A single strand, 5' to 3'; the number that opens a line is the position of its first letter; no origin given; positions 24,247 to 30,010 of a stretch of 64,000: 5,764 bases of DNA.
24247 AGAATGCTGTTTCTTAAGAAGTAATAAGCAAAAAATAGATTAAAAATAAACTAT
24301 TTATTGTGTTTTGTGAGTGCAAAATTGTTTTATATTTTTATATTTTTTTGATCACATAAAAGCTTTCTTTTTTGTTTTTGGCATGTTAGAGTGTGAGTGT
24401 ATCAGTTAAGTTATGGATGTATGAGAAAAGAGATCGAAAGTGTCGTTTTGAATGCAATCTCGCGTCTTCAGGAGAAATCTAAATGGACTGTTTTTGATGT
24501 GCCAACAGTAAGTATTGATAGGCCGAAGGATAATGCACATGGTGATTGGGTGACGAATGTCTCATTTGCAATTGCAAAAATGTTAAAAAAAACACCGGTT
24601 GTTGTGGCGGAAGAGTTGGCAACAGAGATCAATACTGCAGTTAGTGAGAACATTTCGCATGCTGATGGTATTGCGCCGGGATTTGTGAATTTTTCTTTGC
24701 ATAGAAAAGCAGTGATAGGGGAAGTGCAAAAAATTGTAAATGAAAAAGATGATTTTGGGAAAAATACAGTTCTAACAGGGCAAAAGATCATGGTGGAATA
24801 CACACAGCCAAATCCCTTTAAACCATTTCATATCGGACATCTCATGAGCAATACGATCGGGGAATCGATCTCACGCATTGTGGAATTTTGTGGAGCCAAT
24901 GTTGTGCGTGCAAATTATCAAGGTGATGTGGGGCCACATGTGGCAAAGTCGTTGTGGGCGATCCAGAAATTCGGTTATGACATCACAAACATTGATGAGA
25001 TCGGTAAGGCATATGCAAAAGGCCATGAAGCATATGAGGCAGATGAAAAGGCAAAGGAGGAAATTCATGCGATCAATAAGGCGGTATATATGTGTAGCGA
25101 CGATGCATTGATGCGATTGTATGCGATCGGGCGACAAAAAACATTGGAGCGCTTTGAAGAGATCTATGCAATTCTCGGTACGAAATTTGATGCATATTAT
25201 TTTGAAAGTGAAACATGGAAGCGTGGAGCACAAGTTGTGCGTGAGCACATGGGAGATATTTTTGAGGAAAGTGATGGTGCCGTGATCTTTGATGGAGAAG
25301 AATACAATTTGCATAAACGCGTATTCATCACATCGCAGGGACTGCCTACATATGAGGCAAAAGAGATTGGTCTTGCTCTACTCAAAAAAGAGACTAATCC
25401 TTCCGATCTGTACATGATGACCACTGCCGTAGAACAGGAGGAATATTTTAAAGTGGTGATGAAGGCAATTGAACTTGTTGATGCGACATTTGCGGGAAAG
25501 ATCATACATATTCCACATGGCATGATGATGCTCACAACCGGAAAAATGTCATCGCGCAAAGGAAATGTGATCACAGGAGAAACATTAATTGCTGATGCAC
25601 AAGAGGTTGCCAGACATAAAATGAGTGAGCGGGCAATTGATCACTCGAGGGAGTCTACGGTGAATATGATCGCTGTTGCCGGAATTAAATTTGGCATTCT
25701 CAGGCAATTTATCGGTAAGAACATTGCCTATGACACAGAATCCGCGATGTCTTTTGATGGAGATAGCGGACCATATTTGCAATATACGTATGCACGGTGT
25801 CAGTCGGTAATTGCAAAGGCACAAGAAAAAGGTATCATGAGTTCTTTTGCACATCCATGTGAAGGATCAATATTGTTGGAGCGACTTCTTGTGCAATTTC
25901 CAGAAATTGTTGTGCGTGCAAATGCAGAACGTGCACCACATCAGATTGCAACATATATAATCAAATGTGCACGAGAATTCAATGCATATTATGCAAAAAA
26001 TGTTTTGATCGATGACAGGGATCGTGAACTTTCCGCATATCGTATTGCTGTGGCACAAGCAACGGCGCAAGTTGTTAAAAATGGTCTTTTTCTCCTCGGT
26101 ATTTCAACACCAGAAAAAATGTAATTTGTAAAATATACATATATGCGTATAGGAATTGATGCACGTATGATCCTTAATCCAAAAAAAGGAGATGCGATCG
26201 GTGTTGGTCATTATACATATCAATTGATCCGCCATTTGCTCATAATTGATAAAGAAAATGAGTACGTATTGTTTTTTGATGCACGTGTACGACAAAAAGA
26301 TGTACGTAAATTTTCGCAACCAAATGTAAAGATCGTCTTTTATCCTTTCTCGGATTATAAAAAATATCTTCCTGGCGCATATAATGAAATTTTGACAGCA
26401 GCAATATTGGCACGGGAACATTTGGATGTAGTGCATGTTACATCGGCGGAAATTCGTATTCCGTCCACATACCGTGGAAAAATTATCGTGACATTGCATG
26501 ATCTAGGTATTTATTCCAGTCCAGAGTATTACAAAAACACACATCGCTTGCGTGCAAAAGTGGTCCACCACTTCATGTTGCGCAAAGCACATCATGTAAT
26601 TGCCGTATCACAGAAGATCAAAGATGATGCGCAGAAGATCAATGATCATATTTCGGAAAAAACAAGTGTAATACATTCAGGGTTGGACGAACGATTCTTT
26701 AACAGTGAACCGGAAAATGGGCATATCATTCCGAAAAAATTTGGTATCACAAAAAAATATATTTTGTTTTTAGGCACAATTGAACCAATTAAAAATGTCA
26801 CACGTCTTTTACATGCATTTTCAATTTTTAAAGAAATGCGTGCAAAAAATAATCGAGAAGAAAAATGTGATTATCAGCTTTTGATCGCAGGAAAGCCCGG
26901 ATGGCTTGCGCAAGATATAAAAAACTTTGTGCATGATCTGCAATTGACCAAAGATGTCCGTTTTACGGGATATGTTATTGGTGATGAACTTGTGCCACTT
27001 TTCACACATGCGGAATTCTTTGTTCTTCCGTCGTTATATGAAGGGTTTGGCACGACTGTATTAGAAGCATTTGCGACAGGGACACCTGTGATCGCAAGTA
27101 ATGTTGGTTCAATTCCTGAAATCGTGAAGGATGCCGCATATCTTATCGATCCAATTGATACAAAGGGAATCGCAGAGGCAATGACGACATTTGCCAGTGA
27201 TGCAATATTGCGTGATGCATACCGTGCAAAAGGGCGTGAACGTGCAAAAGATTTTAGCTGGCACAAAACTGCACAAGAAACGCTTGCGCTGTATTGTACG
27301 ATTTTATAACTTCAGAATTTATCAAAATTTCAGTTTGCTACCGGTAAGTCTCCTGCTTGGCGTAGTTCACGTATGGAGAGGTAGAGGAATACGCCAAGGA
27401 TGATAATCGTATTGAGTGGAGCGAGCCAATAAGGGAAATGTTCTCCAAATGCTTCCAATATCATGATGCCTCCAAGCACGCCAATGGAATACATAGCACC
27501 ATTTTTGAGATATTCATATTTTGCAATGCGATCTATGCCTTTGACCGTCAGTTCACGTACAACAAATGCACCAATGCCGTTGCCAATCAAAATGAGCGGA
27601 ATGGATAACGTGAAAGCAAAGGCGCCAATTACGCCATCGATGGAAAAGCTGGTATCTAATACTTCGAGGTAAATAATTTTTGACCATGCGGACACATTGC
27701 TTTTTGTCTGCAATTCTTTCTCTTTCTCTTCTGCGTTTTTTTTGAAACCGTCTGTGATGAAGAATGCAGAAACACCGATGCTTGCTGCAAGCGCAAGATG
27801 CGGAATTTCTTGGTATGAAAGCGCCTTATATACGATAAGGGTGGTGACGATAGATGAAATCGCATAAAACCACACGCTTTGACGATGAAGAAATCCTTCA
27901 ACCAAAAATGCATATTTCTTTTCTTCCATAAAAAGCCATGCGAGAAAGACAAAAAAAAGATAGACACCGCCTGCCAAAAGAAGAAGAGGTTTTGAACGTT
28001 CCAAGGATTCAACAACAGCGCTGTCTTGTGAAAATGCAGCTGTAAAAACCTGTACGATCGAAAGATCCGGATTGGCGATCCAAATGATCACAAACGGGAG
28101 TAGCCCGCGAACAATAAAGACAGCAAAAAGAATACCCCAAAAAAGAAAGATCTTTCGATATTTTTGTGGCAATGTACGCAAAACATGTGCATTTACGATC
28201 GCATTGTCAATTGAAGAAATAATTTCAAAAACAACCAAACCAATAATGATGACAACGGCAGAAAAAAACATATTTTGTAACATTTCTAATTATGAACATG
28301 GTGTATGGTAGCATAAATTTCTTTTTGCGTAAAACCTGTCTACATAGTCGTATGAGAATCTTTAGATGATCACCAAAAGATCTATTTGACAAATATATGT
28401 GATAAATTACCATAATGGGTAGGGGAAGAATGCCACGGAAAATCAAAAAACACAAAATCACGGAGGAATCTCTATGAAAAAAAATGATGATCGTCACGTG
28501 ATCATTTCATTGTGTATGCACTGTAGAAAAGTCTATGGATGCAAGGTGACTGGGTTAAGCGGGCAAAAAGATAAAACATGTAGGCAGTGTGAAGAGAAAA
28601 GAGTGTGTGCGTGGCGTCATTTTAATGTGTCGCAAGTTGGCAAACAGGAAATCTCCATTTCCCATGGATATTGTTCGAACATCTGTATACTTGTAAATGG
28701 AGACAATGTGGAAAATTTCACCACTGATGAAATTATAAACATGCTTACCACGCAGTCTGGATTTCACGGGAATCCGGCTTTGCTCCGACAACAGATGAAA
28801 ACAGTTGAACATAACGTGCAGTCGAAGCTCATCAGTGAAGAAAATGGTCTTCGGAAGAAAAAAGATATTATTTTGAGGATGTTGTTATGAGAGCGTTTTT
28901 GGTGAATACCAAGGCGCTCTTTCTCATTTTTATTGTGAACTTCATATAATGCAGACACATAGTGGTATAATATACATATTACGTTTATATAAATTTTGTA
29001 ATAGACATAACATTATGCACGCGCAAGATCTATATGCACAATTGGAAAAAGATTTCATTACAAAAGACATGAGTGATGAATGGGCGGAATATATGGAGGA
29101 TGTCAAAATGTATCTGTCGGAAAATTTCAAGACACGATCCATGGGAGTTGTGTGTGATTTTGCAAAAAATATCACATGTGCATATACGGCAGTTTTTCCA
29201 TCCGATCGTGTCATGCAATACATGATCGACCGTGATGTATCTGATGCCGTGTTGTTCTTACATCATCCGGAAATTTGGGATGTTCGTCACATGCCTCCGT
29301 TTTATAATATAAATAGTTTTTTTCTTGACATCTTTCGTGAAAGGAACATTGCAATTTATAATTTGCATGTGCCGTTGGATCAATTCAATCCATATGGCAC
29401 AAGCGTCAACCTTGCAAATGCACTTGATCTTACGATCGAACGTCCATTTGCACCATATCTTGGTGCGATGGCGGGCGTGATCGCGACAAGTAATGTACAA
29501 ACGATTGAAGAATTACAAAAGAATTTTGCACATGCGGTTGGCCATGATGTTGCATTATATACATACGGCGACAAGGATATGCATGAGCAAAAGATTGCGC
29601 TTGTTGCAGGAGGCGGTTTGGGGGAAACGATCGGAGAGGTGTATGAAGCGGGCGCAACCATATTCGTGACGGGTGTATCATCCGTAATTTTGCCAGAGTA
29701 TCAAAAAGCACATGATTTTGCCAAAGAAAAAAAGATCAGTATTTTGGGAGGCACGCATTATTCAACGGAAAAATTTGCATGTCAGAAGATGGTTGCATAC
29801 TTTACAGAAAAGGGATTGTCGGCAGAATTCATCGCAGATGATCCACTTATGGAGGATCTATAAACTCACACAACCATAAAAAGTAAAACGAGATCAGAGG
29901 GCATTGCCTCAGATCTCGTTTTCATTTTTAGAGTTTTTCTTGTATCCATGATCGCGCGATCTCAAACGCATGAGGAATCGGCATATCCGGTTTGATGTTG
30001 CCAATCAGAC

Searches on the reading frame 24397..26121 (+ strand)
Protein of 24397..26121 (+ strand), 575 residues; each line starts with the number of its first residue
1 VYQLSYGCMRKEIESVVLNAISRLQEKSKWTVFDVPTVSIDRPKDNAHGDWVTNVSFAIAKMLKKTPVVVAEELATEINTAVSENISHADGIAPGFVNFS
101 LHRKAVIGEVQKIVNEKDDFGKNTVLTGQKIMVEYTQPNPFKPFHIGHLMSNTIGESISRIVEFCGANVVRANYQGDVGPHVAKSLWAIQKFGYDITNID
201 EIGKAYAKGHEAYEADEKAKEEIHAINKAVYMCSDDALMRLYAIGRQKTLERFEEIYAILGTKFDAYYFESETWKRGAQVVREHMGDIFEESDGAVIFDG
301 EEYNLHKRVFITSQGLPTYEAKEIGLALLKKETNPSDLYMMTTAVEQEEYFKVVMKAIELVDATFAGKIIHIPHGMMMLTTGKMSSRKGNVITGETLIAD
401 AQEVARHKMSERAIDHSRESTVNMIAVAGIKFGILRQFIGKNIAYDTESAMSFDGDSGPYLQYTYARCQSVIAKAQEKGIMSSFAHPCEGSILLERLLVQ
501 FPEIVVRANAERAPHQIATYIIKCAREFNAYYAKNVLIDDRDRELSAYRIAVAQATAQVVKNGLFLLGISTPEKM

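Call 42: search_protein_families(library=pfam, proteins=[window:24397-26121:+], max_evalue=0.0001)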
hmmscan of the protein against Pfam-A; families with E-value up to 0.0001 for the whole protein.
window:24397-26121:+ (575 aa): 3 families
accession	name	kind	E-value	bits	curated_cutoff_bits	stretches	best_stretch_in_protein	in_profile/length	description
PF00750.26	tRNA-synt_1d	-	3.7e-30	105.5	23.3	1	110-433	2-335/349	tRNA synthetases class I (R), catalytic domain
PF05746.21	DALR_1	-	2.1e-26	92.7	22.3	1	461-575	1-117/117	DALR anticodon binding domain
PF03485.21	Arg_tRNA_synt_N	-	1.4e-13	51.7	21.5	1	12-101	2-85/85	Arginyl tRNA synthetase N terminal domain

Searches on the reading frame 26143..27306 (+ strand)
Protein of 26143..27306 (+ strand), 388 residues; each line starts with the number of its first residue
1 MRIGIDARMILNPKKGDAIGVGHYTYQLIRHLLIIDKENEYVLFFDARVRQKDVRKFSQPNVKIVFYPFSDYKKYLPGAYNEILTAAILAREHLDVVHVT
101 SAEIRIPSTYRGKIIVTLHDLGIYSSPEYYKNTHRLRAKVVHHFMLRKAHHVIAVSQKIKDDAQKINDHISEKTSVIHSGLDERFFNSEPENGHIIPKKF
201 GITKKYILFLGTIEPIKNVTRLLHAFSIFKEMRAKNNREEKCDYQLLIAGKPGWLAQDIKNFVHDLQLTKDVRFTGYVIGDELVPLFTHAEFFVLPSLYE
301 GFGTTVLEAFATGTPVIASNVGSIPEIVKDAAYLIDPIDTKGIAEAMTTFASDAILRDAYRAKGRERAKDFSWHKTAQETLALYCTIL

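Call 42: search_protein_families(library=pfam, proteins=[window:26143-27306:+], max_evalue=0.0001)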
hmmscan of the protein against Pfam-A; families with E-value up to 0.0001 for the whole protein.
window:26143-27306:+ (388 aa): 6 families
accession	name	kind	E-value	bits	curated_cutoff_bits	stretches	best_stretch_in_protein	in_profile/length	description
PF00534.26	Glycos_transf_1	-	1.4e-33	116.3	26.4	1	200-367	9-172/172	Glycosyl transferases group 1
PF13692.12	Glyco_trans_1_4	-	2.5e-30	106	27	1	205-352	2-141/142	Glycosyl transferases group 1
PF13439.12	Glyco_transf_4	-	8.8e-13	49.1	28.5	1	20-183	3-168/170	Glycosyltransferase Family 4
PF20706.3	GT4-conflict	-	3.5e-12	46.4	26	1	144-320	142-312/385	Family 4 Glycosyltransferase in conflict systems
PF13524.12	Glyco_trans_1_2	-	1.8e-05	25.2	25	1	243-381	14-143/144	Glycosyl transferase-like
PF13579.12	Glyco_trans_4_4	-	3e-05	24.8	29.7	0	77-165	57-144/158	Glycosyl transferase 4-like domain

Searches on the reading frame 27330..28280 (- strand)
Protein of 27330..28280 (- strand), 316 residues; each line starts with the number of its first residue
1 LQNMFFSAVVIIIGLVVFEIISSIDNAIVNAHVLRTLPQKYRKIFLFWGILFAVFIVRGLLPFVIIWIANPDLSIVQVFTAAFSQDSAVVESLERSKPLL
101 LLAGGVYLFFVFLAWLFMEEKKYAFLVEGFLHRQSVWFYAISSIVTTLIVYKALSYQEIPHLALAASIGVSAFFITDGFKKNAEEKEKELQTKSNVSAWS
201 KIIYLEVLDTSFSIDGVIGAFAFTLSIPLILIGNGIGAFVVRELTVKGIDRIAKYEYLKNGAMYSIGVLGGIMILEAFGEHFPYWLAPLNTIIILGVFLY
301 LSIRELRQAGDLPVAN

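Call 42: search_protein_families(library=pfam, proteins=[window:27330-28280:-], max_evalue=0.0001)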
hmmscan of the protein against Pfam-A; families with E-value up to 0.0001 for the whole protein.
window:27330-28280:- (316 aa): 2 families
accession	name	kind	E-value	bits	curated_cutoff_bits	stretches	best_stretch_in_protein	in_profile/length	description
PF04332.21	DUF475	-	2.5e-46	159.3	27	1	24-307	1-291/293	Protein of unknown function (DUF475)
PF03741.22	TerC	-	3.6e-23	82.6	27.8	1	15-276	3-177/178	Integral membrane protein TerC family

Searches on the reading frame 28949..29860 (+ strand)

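Call 42: search_protein_families(library=pfam, proteins=[window:28949-29860:+], max_evalue=0.0001)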
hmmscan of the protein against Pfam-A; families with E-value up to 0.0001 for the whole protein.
window:28949-29860:+ (304 aa): 1 family
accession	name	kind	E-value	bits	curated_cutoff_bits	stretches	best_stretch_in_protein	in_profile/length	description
PF01784.24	DUF34_NIF3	-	4.7e-25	89.1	23.4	1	63-292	23-245/256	Duf34/NIF3 (NGG1p interacting factor 3)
